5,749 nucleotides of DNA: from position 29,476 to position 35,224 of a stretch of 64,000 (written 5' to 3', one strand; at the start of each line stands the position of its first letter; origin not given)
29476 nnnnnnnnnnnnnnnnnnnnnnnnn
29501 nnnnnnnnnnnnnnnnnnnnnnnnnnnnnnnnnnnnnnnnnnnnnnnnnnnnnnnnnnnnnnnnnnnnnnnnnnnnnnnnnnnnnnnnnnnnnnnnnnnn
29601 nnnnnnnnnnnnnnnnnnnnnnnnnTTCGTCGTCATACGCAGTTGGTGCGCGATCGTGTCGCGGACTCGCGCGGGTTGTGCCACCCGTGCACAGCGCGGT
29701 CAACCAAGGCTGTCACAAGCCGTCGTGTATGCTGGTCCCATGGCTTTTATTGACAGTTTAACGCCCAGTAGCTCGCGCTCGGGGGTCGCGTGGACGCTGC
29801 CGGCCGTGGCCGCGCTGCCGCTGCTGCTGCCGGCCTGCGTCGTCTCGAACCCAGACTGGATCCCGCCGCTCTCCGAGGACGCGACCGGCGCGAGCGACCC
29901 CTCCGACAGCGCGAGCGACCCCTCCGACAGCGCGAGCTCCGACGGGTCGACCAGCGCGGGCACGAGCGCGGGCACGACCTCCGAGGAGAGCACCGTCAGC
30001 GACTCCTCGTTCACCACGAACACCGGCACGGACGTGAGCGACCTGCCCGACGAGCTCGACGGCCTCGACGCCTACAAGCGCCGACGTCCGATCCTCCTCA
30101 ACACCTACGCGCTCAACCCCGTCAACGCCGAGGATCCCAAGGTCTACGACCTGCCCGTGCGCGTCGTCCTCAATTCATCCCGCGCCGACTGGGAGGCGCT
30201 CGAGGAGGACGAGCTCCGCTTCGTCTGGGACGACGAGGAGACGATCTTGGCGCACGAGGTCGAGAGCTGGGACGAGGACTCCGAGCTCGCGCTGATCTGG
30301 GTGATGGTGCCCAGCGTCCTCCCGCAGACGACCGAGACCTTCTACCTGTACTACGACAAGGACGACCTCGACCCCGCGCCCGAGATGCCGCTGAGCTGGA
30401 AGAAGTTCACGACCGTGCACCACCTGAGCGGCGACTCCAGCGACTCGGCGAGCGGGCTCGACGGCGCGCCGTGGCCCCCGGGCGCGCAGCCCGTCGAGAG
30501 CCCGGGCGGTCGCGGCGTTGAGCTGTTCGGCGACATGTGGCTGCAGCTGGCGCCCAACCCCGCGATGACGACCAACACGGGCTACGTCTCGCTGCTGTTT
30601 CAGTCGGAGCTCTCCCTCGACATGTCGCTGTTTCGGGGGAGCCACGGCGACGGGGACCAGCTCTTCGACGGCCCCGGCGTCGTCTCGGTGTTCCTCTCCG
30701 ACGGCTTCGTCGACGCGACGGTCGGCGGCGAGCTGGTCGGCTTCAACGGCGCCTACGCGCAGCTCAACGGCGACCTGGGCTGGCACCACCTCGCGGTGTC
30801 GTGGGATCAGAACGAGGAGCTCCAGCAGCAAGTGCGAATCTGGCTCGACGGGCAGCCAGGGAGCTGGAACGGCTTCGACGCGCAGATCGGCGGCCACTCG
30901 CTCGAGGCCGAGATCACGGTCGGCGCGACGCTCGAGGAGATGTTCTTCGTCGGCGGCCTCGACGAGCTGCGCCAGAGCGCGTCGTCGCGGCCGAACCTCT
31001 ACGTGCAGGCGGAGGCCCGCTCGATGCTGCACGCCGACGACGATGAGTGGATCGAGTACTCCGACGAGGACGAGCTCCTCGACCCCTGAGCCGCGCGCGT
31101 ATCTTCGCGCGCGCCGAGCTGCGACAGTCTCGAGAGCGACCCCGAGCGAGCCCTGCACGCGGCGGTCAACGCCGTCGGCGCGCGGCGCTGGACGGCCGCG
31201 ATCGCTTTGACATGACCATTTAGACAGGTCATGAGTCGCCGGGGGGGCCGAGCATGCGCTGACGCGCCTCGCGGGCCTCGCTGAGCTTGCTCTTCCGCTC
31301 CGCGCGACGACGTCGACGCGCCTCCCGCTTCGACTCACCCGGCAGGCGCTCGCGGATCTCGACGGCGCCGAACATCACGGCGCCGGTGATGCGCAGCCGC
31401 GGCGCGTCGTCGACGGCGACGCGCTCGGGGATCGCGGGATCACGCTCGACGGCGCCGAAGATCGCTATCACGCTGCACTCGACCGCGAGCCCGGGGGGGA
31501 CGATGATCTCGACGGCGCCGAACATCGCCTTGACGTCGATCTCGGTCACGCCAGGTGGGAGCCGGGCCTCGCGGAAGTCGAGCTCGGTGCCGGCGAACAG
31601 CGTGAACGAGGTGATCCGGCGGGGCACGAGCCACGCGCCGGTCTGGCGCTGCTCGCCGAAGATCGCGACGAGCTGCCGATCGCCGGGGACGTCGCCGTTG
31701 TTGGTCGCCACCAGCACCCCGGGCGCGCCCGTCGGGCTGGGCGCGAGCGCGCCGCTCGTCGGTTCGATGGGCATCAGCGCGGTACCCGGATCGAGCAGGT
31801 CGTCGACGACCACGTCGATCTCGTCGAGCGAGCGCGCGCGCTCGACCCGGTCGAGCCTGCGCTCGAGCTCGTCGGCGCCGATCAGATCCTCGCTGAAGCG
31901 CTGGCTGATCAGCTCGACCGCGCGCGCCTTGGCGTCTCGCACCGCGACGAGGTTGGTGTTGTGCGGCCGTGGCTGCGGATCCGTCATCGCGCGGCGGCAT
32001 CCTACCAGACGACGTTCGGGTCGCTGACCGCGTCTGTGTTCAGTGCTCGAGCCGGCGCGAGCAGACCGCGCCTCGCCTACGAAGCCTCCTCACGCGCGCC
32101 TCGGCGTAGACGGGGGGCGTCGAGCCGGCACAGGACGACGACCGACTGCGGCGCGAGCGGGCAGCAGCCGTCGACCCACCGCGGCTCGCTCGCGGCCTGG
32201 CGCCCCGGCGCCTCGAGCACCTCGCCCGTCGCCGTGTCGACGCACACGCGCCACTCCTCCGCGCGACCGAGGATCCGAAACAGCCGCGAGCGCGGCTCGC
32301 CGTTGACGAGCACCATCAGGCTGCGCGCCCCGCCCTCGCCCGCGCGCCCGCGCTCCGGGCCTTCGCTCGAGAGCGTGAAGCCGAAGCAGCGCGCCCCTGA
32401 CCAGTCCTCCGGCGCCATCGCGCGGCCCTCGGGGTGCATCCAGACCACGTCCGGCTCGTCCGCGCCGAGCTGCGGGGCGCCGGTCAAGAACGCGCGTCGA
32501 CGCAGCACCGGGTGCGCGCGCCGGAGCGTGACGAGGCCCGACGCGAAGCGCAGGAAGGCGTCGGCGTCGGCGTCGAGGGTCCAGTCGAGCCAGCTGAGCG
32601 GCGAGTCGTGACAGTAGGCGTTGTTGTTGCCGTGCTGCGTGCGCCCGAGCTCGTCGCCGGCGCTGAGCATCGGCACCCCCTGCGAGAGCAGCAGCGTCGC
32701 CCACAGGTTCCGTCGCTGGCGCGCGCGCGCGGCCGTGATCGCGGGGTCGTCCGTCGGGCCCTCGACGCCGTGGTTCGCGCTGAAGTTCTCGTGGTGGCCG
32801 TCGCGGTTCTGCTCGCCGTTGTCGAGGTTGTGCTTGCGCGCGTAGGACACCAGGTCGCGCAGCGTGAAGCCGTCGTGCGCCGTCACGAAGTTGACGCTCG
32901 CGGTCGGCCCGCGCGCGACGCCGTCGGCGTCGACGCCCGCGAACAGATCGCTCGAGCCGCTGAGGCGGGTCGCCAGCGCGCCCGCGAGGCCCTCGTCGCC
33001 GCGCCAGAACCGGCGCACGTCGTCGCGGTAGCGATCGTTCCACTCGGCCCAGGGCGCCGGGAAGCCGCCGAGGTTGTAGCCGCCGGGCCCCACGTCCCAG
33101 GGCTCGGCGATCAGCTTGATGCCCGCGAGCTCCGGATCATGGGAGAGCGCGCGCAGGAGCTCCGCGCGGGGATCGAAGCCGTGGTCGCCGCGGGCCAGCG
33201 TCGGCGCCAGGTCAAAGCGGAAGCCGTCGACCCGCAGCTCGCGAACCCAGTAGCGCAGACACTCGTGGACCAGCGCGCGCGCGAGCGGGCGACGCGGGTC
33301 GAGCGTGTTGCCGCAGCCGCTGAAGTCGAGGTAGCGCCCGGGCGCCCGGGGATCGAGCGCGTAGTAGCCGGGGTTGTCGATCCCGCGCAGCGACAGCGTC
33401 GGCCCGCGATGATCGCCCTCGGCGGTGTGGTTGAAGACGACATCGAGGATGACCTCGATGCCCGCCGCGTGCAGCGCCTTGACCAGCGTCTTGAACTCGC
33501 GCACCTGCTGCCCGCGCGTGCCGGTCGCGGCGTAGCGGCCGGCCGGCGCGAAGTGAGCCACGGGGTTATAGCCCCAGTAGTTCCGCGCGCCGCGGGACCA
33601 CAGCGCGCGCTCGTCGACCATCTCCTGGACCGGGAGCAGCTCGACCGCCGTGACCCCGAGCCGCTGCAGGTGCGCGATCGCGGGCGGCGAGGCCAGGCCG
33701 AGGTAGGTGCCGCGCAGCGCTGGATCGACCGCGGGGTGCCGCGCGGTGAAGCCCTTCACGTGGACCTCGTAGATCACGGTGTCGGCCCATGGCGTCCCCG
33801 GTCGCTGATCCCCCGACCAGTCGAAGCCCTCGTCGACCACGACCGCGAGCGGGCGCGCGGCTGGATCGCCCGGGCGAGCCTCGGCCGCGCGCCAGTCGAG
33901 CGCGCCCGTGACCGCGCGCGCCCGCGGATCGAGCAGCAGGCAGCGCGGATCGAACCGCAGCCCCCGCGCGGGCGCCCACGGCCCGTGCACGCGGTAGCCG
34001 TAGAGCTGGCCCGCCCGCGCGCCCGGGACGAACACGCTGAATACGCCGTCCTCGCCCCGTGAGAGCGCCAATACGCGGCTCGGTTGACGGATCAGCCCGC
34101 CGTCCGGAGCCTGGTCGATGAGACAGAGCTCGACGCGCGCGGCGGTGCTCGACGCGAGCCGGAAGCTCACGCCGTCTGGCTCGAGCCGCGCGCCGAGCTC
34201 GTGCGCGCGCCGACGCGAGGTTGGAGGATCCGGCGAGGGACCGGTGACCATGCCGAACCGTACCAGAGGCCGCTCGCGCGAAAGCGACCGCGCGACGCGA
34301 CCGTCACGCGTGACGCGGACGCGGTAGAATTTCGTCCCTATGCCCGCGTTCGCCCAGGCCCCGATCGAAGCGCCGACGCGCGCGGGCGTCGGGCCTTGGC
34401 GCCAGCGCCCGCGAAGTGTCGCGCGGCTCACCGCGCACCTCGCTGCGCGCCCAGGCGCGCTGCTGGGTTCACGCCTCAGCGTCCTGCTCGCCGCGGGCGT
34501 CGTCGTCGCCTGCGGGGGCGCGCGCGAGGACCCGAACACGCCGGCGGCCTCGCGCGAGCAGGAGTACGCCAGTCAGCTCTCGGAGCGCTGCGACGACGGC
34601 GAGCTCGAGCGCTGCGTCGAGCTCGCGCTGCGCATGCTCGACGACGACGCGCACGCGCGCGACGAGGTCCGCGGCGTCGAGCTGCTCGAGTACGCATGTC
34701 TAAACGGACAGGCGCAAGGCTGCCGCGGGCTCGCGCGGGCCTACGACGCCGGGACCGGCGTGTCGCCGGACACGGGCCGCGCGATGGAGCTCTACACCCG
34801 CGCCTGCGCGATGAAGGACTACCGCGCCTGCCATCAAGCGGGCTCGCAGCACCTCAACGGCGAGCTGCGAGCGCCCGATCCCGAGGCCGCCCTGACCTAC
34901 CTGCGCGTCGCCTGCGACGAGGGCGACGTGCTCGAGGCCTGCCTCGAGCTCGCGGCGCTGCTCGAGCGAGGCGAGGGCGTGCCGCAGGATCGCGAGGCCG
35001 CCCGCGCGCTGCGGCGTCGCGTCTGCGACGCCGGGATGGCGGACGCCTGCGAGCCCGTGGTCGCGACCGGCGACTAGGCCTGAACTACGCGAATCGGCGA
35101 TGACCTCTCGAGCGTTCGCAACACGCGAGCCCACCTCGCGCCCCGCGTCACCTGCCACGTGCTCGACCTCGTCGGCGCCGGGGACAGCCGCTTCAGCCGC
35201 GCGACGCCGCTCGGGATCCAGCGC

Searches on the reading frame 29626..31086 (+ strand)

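Call 34: search_protein_families(library=pfam, proteins=[window:29626-31086:+], max_evalue=0.0001)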
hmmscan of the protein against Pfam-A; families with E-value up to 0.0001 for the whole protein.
window:29626-31086:+ (487 aa): 1 family
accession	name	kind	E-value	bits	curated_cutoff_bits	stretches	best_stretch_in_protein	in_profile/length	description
PF10102.14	DUF2341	-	5.4e-08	33.6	23.4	1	196-244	4-51/84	Domain of unknown function (DUF2341)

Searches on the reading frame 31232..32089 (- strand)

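Call 34: search_protein_families(library=pfam, proteins=[window:31232-32089:-], max_evalue=0.0001)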
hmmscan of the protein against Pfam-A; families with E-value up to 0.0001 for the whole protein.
window:31232-32089:- (286 aa): 1 family
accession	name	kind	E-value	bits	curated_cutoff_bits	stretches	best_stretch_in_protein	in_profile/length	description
PF09922.15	LiaF-like_C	-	3.9e-09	36.9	29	1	145-215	3-73/114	Cell wall-active antibiotics response LiaF, C-terminal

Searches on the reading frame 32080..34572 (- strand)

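Call 34: search_protein_families(library=pfam, proteins=[window:32080-34572:-], max_evalue=0.0001)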
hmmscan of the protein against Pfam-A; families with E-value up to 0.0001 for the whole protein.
window:32080-34572:- (831 aa): 2 families
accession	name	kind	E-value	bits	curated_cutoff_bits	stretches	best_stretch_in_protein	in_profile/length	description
PF00128.31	Alpha-amylase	-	1.1e-10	41.8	22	1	300-385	26-94/446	Alpha amylase, catalytic domain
PF02922.24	CBM_48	-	1.6e-10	41.6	22.4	1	125-216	1-81/83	Carbohydrate-binding module 48 (Isoamylase N-terminal domain)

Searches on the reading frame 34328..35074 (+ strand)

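Call 34: search_protein_families(library=pfam, proteins=[window:34328-35074:+], max_evalue=0.0001)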
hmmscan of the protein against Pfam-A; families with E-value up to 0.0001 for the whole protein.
window:34328-35074:+ (249 aa): 1 family
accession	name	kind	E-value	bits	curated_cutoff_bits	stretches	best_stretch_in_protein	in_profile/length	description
PF08238.18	Sel1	-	6.4e-16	58.6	30.7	1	130-163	2-35/36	Sel1 repeat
